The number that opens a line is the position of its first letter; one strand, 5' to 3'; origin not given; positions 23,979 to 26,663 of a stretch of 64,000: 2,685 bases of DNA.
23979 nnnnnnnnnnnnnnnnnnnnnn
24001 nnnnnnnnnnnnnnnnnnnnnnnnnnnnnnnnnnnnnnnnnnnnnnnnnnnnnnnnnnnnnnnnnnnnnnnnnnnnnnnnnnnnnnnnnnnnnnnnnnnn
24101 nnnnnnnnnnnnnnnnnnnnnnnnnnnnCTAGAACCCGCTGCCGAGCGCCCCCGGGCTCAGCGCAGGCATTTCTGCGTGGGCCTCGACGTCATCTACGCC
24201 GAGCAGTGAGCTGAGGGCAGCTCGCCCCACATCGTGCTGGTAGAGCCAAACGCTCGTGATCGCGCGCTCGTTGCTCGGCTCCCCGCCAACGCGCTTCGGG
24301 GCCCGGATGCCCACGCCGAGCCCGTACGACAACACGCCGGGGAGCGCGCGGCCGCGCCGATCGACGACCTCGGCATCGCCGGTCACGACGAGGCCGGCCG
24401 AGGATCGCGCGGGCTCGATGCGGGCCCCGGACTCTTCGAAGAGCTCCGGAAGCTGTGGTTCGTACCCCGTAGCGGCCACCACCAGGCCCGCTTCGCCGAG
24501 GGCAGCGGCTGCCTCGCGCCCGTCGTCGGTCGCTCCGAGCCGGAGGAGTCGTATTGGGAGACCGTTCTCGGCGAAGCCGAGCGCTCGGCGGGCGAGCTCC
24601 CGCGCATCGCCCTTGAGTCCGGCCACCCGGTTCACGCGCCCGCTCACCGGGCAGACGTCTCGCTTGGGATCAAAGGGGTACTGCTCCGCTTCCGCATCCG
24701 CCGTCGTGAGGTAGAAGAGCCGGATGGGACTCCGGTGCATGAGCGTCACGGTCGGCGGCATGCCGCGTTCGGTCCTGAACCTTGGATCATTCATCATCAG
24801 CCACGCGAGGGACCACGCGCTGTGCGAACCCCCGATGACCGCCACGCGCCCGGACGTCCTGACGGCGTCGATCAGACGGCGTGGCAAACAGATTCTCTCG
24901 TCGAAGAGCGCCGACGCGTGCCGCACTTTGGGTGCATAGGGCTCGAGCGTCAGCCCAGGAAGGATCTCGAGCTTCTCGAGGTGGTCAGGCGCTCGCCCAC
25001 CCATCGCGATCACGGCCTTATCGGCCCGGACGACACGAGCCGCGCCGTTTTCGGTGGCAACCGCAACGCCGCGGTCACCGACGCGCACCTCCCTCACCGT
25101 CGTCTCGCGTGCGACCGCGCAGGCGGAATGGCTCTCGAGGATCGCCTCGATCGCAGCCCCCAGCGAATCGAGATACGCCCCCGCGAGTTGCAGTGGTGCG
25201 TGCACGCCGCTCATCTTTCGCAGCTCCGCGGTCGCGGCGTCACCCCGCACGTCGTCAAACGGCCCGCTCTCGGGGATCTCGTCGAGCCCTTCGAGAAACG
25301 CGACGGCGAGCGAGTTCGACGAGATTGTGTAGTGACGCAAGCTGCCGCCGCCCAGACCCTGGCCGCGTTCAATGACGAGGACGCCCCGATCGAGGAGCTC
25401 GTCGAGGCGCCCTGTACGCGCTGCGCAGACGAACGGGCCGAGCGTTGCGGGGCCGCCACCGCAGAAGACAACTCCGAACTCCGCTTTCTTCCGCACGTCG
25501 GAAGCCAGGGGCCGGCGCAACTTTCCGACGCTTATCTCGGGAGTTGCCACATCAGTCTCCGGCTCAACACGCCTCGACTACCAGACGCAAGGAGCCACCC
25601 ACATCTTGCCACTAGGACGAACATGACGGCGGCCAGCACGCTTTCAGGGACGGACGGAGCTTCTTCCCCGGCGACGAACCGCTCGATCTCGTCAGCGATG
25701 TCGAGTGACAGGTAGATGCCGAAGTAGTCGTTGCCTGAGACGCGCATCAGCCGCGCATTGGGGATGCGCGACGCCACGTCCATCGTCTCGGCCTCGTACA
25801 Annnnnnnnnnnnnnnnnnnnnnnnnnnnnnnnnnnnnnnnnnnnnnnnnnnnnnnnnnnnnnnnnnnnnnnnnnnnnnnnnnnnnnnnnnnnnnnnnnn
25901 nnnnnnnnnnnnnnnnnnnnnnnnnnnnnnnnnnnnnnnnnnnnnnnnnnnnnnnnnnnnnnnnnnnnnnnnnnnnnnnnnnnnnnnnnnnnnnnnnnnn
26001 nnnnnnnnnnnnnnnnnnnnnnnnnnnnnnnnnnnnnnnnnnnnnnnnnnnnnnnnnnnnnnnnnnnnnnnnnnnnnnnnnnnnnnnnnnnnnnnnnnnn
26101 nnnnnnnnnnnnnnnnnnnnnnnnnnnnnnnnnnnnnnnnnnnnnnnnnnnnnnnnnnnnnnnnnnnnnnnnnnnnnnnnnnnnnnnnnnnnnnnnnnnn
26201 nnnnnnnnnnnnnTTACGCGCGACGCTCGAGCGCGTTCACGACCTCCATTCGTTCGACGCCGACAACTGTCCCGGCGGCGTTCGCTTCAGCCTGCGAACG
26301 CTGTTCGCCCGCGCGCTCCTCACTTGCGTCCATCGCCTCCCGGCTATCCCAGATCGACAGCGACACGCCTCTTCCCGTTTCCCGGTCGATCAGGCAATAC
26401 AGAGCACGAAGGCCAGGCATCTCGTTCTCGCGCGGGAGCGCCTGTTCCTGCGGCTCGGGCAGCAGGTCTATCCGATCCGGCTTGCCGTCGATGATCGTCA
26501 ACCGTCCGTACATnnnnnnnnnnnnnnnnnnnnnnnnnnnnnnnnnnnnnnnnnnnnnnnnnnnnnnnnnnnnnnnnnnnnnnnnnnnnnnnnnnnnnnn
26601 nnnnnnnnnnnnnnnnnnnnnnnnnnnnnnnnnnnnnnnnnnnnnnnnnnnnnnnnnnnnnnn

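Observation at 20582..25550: Four-gene cassette resembling the late FR-900098 (FrbH/FrbG) chemistry but with a kinase instead of a phosphonate-forming enzyme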

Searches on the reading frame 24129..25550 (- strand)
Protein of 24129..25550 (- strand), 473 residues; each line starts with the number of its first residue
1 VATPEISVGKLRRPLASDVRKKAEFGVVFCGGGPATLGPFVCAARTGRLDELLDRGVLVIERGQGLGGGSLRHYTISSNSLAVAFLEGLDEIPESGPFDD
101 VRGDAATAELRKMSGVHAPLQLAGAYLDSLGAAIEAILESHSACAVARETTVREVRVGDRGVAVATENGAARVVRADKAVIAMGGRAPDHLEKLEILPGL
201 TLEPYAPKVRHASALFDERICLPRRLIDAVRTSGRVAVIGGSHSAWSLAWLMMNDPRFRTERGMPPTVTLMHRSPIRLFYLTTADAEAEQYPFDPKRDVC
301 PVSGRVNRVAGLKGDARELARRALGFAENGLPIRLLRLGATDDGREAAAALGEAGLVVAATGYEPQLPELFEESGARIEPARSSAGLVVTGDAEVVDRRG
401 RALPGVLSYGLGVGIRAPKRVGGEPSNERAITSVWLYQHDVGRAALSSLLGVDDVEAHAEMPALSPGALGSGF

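Call 4: search_protein_families(library=pfam, proteins=[window:24129-25550:-], max_evalue=0.01)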
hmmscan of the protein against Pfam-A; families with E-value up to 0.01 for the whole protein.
window:24129-25550:- (473 aa): 2 families
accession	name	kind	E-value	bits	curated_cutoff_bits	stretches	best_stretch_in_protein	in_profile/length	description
PF07992.20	Pyr_redox_2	-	0.00036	20.5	26.1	1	96-277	57-177/291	Pyridine nucleotide-disulphide oxidoreductase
PF13454.12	NAD_binding_9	-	0.0057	17.1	21.8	0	116-184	88-153/155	FAD-NAD(P)-binding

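Call 5: search_protein_families(library=ncbifam, proteins=[window:24129-25550:-], max_evalue=0.01)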
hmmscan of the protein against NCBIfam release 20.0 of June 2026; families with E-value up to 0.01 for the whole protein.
window:24129-25550:- (473 aa): 1 family
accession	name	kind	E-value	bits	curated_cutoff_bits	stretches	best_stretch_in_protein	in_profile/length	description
NF003585.0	PRK05249.1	equivalog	0.00064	18.5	465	1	21-186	3-149/464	Si-specific NAD(P)(+) transhydrogenase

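Call 6: search_solved_structures(query=window:24129-25550:-, max_evalue=1)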
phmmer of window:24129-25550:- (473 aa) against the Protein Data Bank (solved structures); distinct sequences matched with E-value up to 1: 1.
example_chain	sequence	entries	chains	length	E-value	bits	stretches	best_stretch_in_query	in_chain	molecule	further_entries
1yr2_A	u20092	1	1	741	0.33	13.2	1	185-265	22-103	prolyl oligopeptidase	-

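Call 29: find_homologous_proteins(query=window:24129-25550:-, max_evalue=0.00001)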
Query window:24129-25550:- (473 aa): 111 proteins with E <= 0.00001 among 8000 candidates.
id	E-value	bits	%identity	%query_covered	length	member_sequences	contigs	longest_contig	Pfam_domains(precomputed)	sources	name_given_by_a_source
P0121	1.3e-293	992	100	96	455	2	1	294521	-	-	-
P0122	8.7e-217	739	75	96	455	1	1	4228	-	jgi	jgi:hypothetical protein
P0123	1.2e-216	738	74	97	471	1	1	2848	-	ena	-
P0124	5.9e-216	736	75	96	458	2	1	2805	-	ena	-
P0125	1.9e-215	734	76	95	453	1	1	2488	-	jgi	jgi:hypothetical protein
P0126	3.1e-213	727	74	96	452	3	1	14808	-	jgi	jgi:hypothetical protein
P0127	3.5e-212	724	75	96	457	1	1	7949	-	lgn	-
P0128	3.6e-212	724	73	96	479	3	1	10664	-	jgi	jgi:hypothetical protein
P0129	1.0e-210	719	72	96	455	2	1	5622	-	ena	-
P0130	1.6e-209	715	73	96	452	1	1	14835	-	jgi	jgi:hypothetical protein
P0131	1.2e-208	712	71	96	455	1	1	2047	-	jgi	jgi:hypothetical protein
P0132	2.0e-204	698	71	96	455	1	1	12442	-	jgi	jgi:hypothetical protein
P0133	1.4e-202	692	71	96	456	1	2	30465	-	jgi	jgi:hypothetical protein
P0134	2.8e-201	688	72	96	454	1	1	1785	-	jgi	jgi:hypothetical protein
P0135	1.1e-180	620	68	96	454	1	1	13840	-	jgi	jgi:hypothetical protein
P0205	8.6e-80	287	41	90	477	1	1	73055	-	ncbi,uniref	ncbi:hypothetical protein ABH931_007017 [Streptacidiphilus sp. MAP12-33]|uniref:FrbG n=1 Tax=Strepta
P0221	4.1e-48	183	32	94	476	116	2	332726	-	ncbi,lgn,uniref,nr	ncbi:pyridine nucleotide-disulfide oxidoreductase [Pseudomonas sp. UBA1879]|uniref:pyridine nucleoti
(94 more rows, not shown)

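Call 30: find_encoding_contigs(protein=P0221, flank=10000, max_places=2)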
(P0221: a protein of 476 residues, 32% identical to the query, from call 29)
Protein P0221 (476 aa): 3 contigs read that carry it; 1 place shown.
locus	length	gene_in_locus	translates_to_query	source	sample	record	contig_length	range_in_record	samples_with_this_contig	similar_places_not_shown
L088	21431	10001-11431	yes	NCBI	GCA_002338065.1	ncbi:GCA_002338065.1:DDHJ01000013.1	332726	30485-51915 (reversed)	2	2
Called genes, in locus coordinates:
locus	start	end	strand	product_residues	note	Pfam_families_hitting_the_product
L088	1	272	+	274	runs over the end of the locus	PF03328:HpcH_HpaI, PF15617:C-C_Bond_Lyase (weak)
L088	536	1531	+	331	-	PF03480:DctP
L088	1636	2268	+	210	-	PF04290:DctQ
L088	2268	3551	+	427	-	PF06808:DctM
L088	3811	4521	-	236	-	PF00702:Hydrolase, PF12710:HAD (weak), PF13419:HAD_2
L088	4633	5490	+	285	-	PF00126:HTH_1, PF03466:LysR_substrate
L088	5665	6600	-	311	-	-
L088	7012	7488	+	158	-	PF13302:Acetyltransf_3, PF00583:Acetyltransf_1, PF13508:Acetyltransf_7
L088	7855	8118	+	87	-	PF07865:DUF1652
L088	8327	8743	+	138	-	-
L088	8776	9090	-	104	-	-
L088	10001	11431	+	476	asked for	-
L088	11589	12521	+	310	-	PF02558:ApbA, PF08546:ApbA_C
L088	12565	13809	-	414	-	PF04389:Peptidase_M28, PF05343:Peptidase_M42 (faint), PF01546:Peptidase_M20, PF07687:M20_dimer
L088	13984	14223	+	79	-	PF04325:DUF465 (weak)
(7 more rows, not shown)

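Call 31: find_encoding_contigs(protein=P0121, flank=10000, max_places=2)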
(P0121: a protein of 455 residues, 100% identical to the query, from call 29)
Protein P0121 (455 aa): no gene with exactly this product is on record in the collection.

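Call 44: predict_structure(alignment_id=A2)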
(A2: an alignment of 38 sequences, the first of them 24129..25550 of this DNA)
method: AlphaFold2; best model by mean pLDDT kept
length: 473 residues; sequences in the alignment: 38
mean_pLDDT: 89.7   pTM: 0.88
mean pLDDT of the five models: 89.7, 88.7, 88.5, 88.2, 87.9
residues with pLDDT >= 90: 375; 70-90: 54; 50-70: 14; < 50: 30
segments of 3 or more residues with pLDDT < 50: 1-3, 455-473
pLDDT, mean of each block of 10 residues (from residue 1): 49 50 91 96 96 98 96 92 93 94 98 93 97 98 97 96 96 97 95 95 98 95 97 98 94 96 97 94 96 96 92 92 86 92 87 98 95 97 92 94 95 86 86 79 91 53 41 31
secondary structure, 60 per line:
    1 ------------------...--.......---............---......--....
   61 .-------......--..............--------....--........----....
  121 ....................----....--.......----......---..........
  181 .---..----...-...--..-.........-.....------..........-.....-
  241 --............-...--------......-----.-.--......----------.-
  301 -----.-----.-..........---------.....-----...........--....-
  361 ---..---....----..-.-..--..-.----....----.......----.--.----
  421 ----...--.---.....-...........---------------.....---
elements in order: E24-30 H34-45 H49-54 E57-61 H69-73 E77-81 H82-90 H99-102 H105-112 E117-119 H120-140 E145-148 E151-157 E162-167 E171-181 E195-197 H203-208 E209-211 H213-216 H224-233 E235-239 H243-254 E267-272 H283-288 H314-323 E333-337 H343-353 E356-359 E369-372 E394-397 E402-408 H434-438 H440-450 H466-470

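Call 47: fold_search(model_id=the predicted structure, library=pdb)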
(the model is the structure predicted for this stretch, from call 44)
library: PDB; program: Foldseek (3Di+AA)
matches with E <= 10: 1423; with E <= 0.001: 836
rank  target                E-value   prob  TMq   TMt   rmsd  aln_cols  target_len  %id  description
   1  6xbb_B                9.8e-13  1.00  0.49  0.55   8.5       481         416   15  Crystal structure of Streptomyces sviceus SsDesB in complex with NADP+ (released 2021-03-17)
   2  6x0h_B                1.0e-12  1.00  0.51  0.53   9.1       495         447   15  Structure of oxidized SidA ornithine hydroxylase with the FAD in the "out" conformation (released 2020-08-05)
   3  6xbc_F                1.0e-12  1.00  0.49  0.54   8.4       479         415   16  Crystal structure of Streptomyces sviceus SsDesB (released 2021-03-17)
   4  7jvk_B                1.3e-12  1.00  0.52  0.54   9.1       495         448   15  Structure of the M101A variant of the SidA ornithine hydroxylase with the FAD in the "out" conformation (released 2020-12-02)
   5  4tlx_A                1.6e-12  1.00  0.50  0.56   9.0       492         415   16  Kutzneria sp. 744 ornithine N-hydroxylase, KtzI-FADred-NADP+-L-orn (released 2014-09-17)
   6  4tm0_B                1.8e-12  1.00  0.48  0.54   9.1       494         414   17  Kutzneria sp. 744 ornithine N-hydroxylase, KtzI-FADred-ox-NADP+-L-orn (released 2014-09-17)
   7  6x0j_A                2.4e-12  1.00  0.47  0.49   9.7       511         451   15  Structure of reduced SidA ornithine hydroxylase with the FAD "in" and complexed with NADP and L-ornithine (released 2020-08-05)
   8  4b65                  2.4e-12  1.00  0.47  0.48   9.7       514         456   14  A. fumigatus ornithine hydroxylase (SidA), reduced state bound to NADP(H) (released 2012-10-03)
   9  7jvk_D                2.9e-12  1.00  0.50  0.53   9.2       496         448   15  Structure of the M101A variant of the SidA ornithine hydroxylase with the FAD in the "out" conformation (released 2020-12-02)
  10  4b69                  2.9e-12  1.00  0.48  0.50   9.6       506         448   14  A. fumigatus ornithine hydroxylase (SidA) bound to ornithine (released 2012-10-03)
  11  6x0h_C                2.9e-12  1.00  0.49  0.51   9.3       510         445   15  Structure of oxidized SidA ornithine hydroxylase with the FAD in the "out" conformation (released 2020-08-05)
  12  6xbb_D                3.7e-12  1.00  0.49  0.55   8.3       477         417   16  Crystal structure of Streptomyces sviceus SsDesB in complex with NADP+ (released 2021-03-17)
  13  6x0k_F                3.7e-12  1.00  0.49  0.53   8.9       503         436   16  Structure of dithionite-reduced SidA ornithine hydroxylase with the FAD "in" and complexed with L-ornithine (released 2020-08-05)
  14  6xbb_A                4.1e-12  1.00  0.49  0.55   8.6       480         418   16  Crystal structure of Streptomyces sviceus SsDesB in complex with NADP+ (released 2021-03-17)
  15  4nzh                  5.9e-12  1.00  0.48  0.51   9.6       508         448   14  A. fumigatus flavin-dependent ornithine monooxygenase R279A mutant (released 2015-03-04)
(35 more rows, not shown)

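Call 59: search_solved_structures(query=A2, max_evalue=1)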
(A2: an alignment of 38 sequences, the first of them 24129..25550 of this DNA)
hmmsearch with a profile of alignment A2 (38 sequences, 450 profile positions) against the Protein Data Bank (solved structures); distinct sequences matched with E-value up to 1: 81 (the best 60 are shown).
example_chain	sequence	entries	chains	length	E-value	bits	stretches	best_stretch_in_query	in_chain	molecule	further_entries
5uth_A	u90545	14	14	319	4.9e-06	28.9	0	216-257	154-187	Thioredoxin reductase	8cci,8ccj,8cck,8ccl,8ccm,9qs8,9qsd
7jyp_A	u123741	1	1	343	1.9e-05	27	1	112-175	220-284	Thioredoxin reductase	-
2q7v_A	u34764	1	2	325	6.7e-05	25.2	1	4-29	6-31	Thioredoxin reductase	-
4zn0_A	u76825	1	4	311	0.00013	24.3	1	3-31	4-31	Thioredoxin reductase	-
5mh4_A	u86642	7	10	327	0.0002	23.6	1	3-39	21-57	Thioredoxin reductase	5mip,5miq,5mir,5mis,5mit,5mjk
4gcm_A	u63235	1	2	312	0.00027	23.2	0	5-39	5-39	Thioredoxin reductase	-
2a87_A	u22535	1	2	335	0.00033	22.9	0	213-257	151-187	Thioredoxin reductase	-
9nns_A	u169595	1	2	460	0.00041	22.6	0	304-352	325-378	L-lysine N6-monooxygenase MbtG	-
9xub_A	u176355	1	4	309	0.00064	22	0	213-257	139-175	Thioredoxin reductase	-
6pfz_D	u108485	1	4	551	0.00092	21.4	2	108-179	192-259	NADH oxidase (NoxA-3)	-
3cty_A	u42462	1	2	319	0.0013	20.9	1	3-39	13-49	Thioredoxin reductase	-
7e52_A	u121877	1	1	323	0.0016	20.7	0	7-30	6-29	Thioredoxin reductase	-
5u8u_A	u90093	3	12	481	0.0019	20.4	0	2-29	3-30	Dihydrolipoyl dehydrogenase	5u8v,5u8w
7aaw_A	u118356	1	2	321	0.0023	20.1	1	3-39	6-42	Thioredoxin reductase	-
6t85_A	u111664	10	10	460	0.0025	20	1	365-403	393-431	Urocanate reductase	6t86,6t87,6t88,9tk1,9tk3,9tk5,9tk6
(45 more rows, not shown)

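Call 85: search_protein_families(library=padloc, proteins=[window:24129-25550:-], max_evalue=0.001)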
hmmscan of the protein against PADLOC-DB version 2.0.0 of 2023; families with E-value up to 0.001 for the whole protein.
window:24129-25550:- (473 aa): 0 families

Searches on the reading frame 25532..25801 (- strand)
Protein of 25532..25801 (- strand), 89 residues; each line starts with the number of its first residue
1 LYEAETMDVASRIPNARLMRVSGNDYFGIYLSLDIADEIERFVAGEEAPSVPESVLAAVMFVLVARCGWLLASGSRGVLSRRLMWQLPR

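Call 46: search_protein_families(library=pfam, proteins=[window:25532-25801:-], max_evalue=0.01)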
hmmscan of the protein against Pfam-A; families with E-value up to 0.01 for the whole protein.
window:25532-25801:- (89 aa): 0 families

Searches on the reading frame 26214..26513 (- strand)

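Call 46: search_protein_families(library=pfam, proteins=[window:26214-26513:-], max_evalue=0.01)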
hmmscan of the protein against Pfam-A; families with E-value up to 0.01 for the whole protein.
window:26214-26513:- (99 aa): 1 family
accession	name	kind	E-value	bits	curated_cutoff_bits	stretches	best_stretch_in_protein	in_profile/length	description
PF03992.22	ABM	-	0.0038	17.8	23.1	1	8-67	8-69/78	Antibiotic biosynthesis monooxygenase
